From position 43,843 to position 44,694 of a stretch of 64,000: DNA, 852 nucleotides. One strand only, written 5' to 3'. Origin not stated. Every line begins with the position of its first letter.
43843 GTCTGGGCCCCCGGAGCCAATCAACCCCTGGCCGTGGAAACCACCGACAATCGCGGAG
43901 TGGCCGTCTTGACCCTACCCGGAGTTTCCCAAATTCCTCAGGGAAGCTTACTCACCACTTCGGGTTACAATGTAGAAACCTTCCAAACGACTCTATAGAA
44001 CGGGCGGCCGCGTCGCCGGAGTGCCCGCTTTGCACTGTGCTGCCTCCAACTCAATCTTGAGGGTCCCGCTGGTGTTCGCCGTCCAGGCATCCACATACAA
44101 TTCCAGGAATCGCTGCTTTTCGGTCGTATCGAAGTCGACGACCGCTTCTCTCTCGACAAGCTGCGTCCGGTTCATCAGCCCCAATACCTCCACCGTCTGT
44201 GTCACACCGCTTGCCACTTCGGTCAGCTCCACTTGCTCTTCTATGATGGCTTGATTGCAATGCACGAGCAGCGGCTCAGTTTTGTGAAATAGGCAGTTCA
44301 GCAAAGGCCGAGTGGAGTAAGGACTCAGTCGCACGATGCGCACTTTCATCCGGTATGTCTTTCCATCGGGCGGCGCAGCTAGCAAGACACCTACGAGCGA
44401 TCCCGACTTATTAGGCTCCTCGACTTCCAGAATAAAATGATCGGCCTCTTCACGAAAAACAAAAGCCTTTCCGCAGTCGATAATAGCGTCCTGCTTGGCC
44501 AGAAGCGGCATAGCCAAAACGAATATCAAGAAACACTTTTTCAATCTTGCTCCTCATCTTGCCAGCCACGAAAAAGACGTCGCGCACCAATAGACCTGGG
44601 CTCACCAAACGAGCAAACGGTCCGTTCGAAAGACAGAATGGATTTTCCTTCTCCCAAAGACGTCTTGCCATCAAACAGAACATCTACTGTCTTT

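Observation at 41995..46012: Gingipain-like C25 peptidase followed by two tandem paralogous Cys-framework secreted proteins and a glutaminyl cyclase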

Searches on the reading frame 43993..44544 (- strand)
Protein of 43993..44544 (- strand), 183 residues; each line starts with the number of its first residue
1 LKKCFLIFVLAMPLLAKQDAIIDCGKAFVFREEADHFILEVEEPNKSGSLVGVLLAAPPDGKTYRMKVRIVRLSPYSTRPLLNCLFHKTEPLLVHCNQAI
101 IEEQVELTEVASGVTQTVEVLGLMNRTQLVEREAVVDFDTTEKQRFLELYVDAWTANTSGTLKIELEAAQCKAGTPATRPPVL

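Call 3: search_protein_families(library=pfam, proteins=[window:43993-44544:-], max_evalue=1)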
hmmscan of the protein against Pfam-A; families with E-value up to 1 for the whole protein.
window:43993-44544:- (183 aa): 0 families

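Call 4: search_protein_families(library=ncbifam, proteins=[window:43993-44544:-], max_evalue=1)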
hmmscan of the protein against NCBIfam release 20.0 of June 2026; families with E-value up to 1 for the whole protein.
window:43993-44544:- (183 aa): 0 families

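Call 9: find_encoding_contigs(protein=window:43993-44544:-, flank=10000, max_places=6)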
Protein window:43993-44544:- (183 aa): no gene with exactly this product is on record in the collection.

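Call 10: find_homologous_proteins(query=A1, max_evalue=0.01)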
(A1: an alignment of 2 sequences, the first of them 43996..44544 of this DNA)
Query A1 (2 sequences) (183 aa, profile of the alignment): 2 proteins with E <= 0.01 among 1387 candidates.
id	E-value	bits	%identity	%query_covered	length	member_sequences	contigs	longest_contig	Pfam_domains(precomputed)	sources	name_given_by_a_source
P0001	6.1e-110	384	29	81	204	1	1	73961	-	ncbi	-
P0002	4.7e-93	328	100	100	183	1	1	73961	-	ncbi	-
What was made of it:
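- Tried and rejected: The word-indexed homologue search for the pair found only the window's own proteins (call 10).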

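Call 12: find_encoding_contigs(protein=P0002, flank=10000, max_places=6)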
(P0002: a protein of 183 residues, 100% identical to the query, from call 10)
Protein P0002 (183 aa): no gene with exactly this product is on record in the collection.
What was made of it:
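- Tried and rejected: Exact look-ups of the window's small protein found no contig on record (calls 9, 12).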

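Call 14: find_homologous_proteins(query=P0003, max_evalue=0.00001)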
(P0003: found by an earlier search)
Query P0003 (667 aa): 68 proteins with E <= 0.00001 among 8000 candidates.
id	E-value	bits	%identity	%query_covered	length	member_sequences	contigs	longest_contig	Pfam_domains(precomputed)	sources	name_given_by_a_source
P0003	0.0e+0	1529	100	100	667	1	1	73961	PF08126.17,PF01364.25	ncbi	-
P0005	9.6e-232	789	54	93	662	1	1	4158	PF08126.17,PF01364.25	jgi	jgi:hypothetical protein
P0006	3.2e-210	718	51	93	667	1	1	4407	PF08126.17,PF01364.25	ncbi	-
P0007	2.5e-201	688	49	93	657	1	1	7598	PF08126.17,PF01364.25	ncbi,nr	ncbi:hypothetical protein K2X33_13520 [bacterium]|nr:hypothetical protein [bacterium]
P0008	1.8e-190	653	49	92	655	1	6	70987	PF08126.17,PF01364.25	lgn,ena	-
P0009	1.2e-186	640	46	100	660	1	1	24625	PF08126.17,PF01364.25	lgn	-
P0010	3.3e-186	638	47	95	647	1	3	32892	PF08126.17,PF01364.25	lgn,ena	-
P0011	7.9e-183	627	45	91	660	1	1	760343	PF08126.17,PF01364.25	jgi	jgi:hypothetical protein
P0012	2.5e-180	619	47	92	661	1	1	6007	PF08126.17,PF01364.25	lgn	-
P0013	5.9e-179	614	46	92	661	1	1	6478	PF08126.17,PF01364.25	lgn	-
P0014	1.6e-178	613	46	93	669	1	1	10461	PF01364.25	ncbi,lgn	-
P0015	6.2e-177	608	45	92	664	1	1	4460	PF08126.17,PF01364.25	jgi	-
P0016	2.7e-176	606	45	92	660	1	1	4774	PF08126.17,PF01364.25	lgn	-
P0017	4.1e-176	605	47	93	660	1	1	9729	PF08126.17,PF01364.25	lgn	-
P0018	5.7e-176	605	45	91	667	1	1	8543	PF08126.17,PF01364.25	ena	-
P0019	9.2e-174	597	45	92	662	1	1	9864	PF08126.17,PF01364.25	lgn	-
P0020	1.1e-170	587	44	93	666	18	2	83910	PF08126.17,PF01364.25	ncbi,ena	-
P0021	1.4e-170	587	44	92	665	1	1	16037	PF08126.17,PF01364.25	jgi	-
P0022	1.9e-168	580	43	93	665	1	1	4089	PF08126.17,PF01364.25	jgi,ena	-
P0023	6.6e-168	578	44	92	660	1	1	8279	PF08126.17,PF01364.25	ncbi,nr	ncbi:MAG: hypothetical protein HY537_07480 [Deltaproteobacteria bacterium]|nr:hypothetical protein [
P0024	1.6e-167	577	45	92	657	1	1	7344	PF08126.17,PF01364.25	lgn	-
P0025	2.0e-167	576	45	93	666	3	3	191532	PF08126.17,PF01364.25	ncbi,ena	-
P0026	9.5e-167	574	43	98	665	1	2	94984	PF08126.17,PF01364.25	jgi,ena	-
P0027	1.2e-166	574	44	93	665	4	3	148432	PF08126.17,PF01364.25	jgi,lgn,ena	-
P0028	1.7e-166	573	44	93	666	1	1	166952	PF08126.17,PF01364.25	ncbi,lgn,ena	-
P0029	2.0e-166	573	43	92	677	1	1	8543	PF08126.17,PF01364.25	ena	-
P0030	3.6e-166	572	44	92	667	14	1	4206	PF08126.17,PF01364.25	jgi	-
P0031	6.2e-165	568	43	93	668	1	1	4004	PF08126.17,PF01364.25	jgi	jgi:Peptidase family C25/Propeptide_C25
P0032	4.0e-164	565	43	93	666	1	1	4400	PF08126.17,PF02369.23,PF01364.25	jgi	jgi:hypothetical protein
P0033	4.5e-164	565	42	98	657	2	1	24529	PF08126.17,PF01364.25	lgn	-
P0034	5.9e-164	565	44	93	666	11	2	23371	PF08126.17,PF02369.23,PF01364.25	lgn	-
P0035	1.2e-163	564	43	97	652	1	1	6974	PF08126.17,PF01364.25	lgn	-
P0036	1.5e-162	560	44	92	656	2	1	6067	PF08126.17,PF01364.25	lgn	-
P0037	1.7e-162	560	45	92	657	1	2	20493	PF08126.17,PF01364.25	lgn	-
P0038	2.9e-162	559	44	91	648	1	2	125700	PF08126.17,PF01364.25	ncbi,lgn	-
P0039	2.3e-161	556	43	93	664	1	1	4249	PF08126.17,PF01364.25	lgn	-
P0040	4.2e-158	546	42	93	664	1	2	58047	PF08126.17,PF01364.25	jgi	jgi:hypothetical protein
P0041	1.0e-155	538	46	79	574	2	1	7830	PF08126.17,PF01364.25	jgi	-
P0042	2.6e-155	536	45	81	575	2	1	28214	PF01364.25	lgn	-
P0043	3.4e-155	536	42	92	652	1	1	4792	PF08126.17,PF01364.25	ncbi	-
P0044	4.5e-152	526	45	78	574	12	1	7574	PF08126.17,PF01364.25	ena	-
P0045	1.4e-151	524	42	86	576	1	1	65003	PF08126.17,PF01364.25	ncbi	-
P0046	1.8e-149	517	46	80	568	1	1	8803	PF08126.17,PF01364.25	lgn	-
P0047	2.5e-144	500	45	79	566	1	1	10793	PF08126.17,PF01364.25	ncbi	-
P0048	7.3e-144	499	45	79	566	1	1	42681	PF08126.17,PF01364.25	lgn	-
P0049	2.0e-143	497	44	82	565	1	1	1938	PF08126.17,PF01364.25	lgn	-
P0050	5.0e-143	496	42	91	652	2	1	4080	PF01364.25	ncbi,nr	ncbi:MAG: hypothetical protein KDD39_12845, partial [Bdellovibrionales bacterium]|nr:hypothetical pr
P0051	6.0e-142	492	43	92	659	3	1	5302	PF01364.25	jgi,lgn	jgi:hypothetical protein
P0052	5.3e-140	486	38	90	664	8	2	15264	PF08126.17,PF01364.25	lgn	-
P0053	1.3e-138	481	40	92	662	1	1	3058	PF08126.17,PF01364.25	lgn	-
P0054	1.0e-129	452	39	90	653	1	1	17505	PF01364.25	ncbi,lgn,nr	ncbi:MAG: C25 family cysteine peptidase [Proteobacteria bacterium]|nr:C25 family cysteine peptidase 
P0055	2.8e-128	447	39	79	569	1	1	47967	PF08126.17,PF01364.25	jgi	jgi:hypothetical protein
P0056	2.3e-126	441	50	61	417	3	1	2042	PF01364.25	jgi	jgi:hypothetical protein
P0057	6.9e-120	419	47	59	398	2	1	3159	PF01364.25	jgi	jgi:hypothetical protein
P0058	1.1e-106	376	40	73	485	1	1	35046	PF01364.25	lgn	-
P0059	5.9e-95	337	31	92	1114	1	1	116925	PF08126.17,PF02369.23,PF00404.25,PF20773.6,PF01364.25,PF00041.28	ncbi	-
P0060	1.1e-64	237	31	74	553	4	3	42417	PF01364.25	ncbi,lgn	-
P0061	1.9e-60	223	29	79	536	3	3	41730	PF01364.25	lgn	-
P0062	2.0e-56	210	31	62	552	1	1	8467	PF01364.25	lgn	-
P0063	4.5e-53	199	35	50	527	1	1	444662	PF01364.25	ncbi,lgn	-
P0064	5.0e-46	175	27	73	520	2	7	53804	PF01364.25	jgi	jgi:hypothetical protein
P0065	2.6e-26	110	26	51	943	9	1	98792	PF01364.25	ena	-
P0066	2.6e-23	100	23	89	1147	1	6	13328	PF08126.17,PF18962.8,PF01364.25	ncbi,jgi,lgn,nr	ncbi:MAG TPA: T9SS type A sorting domain-containing protein [Flavobacteriales bacterium]|nr:T9SS typ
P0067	1.5e-22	98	25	75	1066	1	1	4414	PF08126.17,PF20773.6,PF21471.4,PF01364.25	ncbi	-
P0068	6.0e-20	89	23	78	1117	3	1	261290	PF08126.17,PF23619.2,PF01364.25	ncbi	ncbi:MAG: C25 family cysteine peptidase [Anaerolineaceae bacterium]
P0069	2.5e-13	67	27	43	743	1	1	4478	PF01364.25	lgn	-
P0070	9.2e-13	65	29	29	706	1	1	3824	PF01364.25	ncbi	ncbi:MAG: C25 family cysteine peptidase, partial [Anaerolineae bacterium]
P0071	4.5e-6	43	24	51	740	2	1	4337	PF01364.25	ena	-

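Call 15: search_solved_structures(query=P0003, max_evalue=0.01, show_alignments=2)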
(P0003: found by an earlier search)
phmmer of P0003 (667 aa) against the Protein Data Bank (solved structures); distinct sequences matched with E-value up to 0.01: 4.
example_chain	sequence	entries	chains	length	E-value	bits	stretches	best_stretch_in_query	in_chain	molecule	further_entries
1cvr_A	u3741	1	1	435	8.7e-38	133.1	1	242-594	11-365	GINGIPAIN R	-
4ief_B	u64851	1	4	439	1.7e-37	132.1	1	242-594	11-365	Gingipain R2 Mature Domain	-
4rbm_A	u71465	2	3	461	4e-14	54.9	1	243-535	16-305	Lys-gingipain W83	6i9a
5mun_A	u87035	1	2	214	2.8e-11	45.5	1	67-206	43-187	Lys-gingipain W83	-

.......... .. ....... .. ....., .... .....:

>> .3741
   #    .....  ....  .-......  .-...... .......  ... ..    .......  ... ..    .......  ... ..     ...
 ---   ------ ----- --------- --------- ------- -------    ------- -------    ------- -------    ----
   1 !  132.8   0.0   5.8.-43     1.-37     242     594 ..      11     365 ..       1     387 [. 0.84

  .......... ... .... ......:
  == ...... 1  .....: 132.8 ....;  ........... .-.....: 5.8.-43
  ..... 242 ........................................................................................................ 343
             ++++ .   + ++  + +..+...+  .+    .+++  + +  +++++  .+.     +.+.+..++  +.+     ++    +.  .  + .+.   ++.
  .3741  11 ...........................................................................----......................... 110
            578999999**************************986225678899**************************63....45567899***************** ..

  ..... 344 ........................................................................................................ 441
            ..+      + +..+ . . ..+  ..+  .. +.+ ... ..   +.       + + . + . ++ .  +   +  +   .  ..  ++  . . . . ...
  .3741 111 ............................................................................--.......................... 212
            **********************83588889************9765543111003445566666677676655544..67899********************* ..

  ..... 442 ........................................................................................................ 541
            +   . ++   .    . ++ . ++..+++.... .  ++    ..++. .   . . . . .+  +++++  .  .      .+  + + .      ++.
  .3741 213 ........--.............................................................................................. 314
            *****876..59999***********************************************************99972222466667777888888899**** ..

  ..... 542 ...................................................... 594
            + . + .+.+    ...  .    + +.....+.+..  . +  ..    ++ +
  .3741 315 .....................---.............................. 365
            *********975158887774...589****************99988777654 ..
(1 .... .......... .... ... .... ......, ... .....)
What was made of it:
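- Closest known: Gingipain R. Different: The aligned catalytic region is only distantly similar to RgpB (E 8.7e-38, 133 bits; call 15).
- Checked: It also matches RgpB 1cvr at E 8.7e-38, with 'GHG' and 'DVAC' aligned to the catalytic His211 and Cys244 (call 15).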

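Call 18: find_encoding_contigs(protein=P0008, flank=8000, max_places=2)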
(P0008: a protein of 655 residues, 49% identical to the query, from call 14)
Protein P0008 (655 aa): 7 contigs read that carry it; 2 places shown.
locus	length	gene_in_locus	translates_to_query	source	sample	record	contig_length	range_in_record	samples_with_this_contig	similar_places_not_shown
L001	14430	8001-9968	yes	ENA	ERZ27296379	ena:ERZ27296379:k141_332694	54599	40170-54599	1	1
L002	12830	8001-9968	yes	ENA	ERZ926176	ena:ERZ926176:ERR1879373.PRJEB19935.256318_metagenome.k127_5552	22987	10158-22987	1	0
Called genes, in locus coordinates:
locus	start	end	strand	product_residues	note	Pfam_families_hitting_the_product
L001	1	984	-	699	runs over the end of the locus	-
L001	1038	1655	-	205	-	PF15970:HicB-like_2 (weak)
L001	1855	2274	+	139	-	PF02082:Rrf2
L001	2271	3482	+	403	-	PF00266:Aminotran_5, PF01053:Cys_Met_Meta_PP (weak), PF01041:DegT_DnrJ_EryC1, PF01212:Beta_elim_lyase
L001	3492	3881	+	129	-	PF01592:NifU_N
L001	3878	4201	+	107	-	PF01521:Fe-S_biosyn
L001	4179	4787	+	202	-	PF00226:DnaJ (weak)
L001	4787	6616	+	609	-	PF00012:HSP70, PF06723:MreB_Mbl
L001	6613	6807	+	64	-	PF04384:Fe-S_assembly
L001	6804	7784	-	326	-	-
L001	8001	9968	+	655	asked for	PF08126:Propeptide_C25, PF01364:Peptidase_C25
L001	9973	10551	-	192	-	-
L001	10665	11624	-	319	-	PF05096:Glu_cyclase_2, PF21959:DUF6923 (faint)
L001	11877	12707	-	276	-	-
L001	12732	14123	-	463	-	PF01225:Mur_ligase, PF08245:Mur_ligase_M, PF02875:Mur_ligase_C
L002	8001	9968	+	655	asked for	PF08126:Propeptide_C25, PF01364:Peptidase_C25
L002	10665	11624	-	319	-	PF05096:Glu_cyclase_2, PF21959:DUF6923 (faint)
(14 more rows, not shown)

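Call 19: find_encoding_contigs(protein=P0011, flank=8000, max_places=2)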
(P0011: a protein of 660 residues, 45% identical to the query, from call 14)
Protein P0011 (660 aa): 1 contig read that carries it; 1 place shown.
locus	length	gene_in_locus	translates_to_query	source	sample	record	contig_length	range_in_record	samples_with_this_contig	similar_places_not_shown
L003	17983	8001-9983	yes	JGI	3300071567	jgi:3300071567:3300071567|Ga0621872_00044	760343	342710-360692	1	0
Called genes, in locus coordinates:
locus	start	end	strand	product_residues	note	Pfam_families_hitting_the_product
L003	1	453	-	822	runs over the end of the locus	PF02190:LON_substr_bdg, PF13401:AAA_22 (faint), PF00004:AAA, PF07728:AAA_5, PF22667:Lon_lid, PF05362:Lon_C, PF13541:ChlI (weak)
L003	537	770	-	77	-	-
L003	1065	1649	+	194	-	PF00578:AhpC-TSA, PF08534:Redoxin, PF10417:1-cysPrx_C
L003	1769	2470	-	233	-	PF15970:HicB-like_2 (weak)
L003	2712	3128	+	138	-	PF02082:Rrf2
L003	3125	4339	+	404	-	PF00266:Aminotran_5, PF01041:DegT_DnrJ_EryC1, PF01212:Beta_elim_lyase (weak)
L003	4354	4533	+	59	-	PF01592:NifU_N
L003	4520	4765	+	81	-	PF01592:NifU_N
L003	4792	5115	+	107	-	PF01521:Fe-S_biosyn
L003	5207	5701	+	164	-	PF00226:DnaJ (weak)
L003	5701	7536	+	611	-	PF00012:HSP70, PF06723:MreB_Mbl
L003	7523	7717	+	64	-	PF04384:Fe-S_assembly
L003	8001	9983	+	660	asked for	PF08126:Propeptide_C25 (weak), PF01364:Peptidase_C25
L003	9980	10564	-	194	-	-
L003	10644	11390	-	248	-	PF05096:Glu_cyclase_2, PF21959:DUF6923 (weak)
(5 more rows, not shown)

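Call 25: find_related_loci(query=A3, collection=genome_contigs, flank=8000)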
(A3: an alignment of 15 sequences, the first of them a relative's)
Query A3 (667 aa) in genome_contigs; peptide patterns used: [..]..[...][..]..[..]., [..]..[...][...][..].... (x = any residue, [..] = any of these).
141 stretches matched a pattern; 130 encode a relative of the query (tblastn E <= 1e-3); the best 80 are kept; 79 distinct loci.
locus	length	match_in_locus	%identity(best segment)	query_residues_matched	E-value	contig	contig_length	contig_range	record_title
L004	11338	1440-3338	53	28-664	0e+0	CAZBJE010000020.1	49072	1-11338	MAG TPA_asm: uncultured Pseudobdellovibrionaceae bacterium isolate SRP296810_co1_366 genome assembly, contig: NODE_553_l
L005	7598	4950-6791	49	47-667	0e+0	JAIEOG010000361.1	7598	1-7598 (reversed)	MAG: bacterium isolate co.spades.DASTOOL.1kb_089 c_000000419436, whole genome shotgun sequence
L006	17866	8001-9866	46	42-667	0e+0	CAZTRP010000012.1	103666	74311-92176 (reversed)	MAG TPA_asm: uncultured Pseudobdellovibrionaceae bacterium isolate SRP296810_co1_59 genome assembly, contig: NODE_173_le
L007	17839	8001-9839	46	53-667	0e+0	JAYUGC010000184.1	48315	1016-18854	MAG: Pseudomonadota bacterium isolate GFS_7976 GFS_7976_183, whole genome shotgun sequence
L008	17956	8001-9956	43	7-667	0e+0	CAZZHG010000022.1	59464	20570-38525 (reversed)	MAG TPA_asm: uncultured Pseudobdellovibrionaceae bacterium isolate SRP150892_co2_490 genome assembly, contig: NODE_534_l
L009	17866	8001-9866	44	49-667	3e-179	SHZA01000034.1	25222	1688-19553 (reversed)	MAG: Bdellovibrionales bacterium isolate Baikal-deep-G133 BACOMB-C9135, whole genome shotgun sequence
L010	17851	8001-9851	43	55-667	3e-174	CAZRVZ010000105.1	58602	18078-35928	MAG TPA_asm: uncultured Pseudobdellovibrionaceae bacterium isolate binchicken_co203_350 genome assembly, contig: k141_41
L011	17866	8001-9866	44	49-667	3e-174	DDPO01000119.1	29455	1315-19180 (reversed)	MAG TPA_asm: Bdellovibrionaceae bacterium UBA2466 UBA2466_contig_6306, whole genome shotgun sequence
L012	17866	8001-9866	45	49-667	7e-174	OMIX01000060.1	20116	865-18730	Deltaproteobacteria bacterium isolate AM_0619 genome assembly, contig: AM_0619_60, whole genome shotgun sequence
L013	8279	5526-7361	44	53-664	1e-173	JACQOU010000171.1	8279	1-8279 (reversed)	MAG: Deltaproteobacteria bacterium isolate NC_groundwater_1289_Ag_S-0.2um_48_23 S_p2_S4_coassembly_k141_1589839, whole g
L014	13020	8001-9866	44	49-667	7e-171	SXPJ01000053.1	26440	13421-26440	MAG: Bdellovibrionales bacterium isolate F1-120-MAGs249 F1-120__c431350, whole genome shotgun sequence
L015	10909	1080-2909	43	53-667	1e-164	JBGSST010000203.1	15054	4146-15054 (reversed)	MAG: Bdellovibrionota bacterium isolate JTS-AC389 k141_2686820, whole genome shotgun sequence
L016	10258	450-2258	43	55-667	2e-164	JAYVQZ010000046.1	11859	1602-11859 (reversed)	MAG: Deltaproteobacteria bacterium isolate GL72_UP_metabinner_28 GL72_UP_metabinner_28_45, whole genome shotgun sequence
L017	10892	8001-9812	42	56-667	2e-162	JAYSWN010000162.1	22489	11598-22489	MAG: Pseudomonadota bacterium isolate GFS_12952 GFS_12952_161, whole genome shotgun sequence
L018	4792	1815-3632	42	53-667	3e-166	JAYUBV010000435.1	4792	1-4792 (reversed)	MAG: Pseudomonadota bacterium isolate GFS_6818 GFS_6818_434, whole genome shotgun sequence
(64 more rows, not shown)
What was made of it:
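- Organism and family spread: calls 14, 25.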

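Call 29: search_protein_representatives(alignment_id=A1)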
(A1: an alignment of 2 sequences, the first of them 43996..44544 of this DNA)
Query: 2 sequences, 204 profile positions. Proteins with E-value up to 0.001 (for the whole library): 22; up to 1e-10: 8; up to 1e-30: 2. The best 22 are listed.
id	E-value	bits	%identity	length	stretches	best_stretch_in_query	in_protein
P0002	1.5e-93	328.4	-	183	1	1-188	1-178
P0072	1.1e-51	191.6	-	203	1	1-187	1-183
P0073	2.6e-16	76.2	-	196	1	6-145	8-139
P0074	1.1e-15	74.1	-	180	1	3-142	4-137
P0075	1.4e-15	73.7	-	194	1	10-186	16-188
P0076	1.9e-15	73.3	-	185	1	1-188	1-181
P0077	1.9e-13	66.8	-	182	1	1-161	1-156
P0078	1.1e-12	64.3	-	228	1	3-146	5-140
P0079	1.1e-08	51.3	-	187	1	3-184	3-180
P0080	8.6e-08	48.3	-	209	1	4-117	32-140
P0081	2.4e-07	46.9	-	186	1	6-144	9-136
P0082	3.6e-07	46.3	-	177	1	5-182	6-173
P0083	9.5e-07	44.9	-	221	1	10-109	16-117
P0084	4.9e-06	42.6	-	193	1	5-142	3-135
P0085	1.0e-05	41.6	-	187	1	3-150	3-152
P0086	2.1e-05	40.5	-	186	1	3-181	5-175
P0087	2.6e-05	40.2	-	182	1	1-148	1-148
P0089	3.2e-04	36.7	-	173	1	2-178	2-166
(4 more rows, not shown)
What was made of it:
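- Tried and rejected: The exhaustive HMMER search was needed (call 29).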
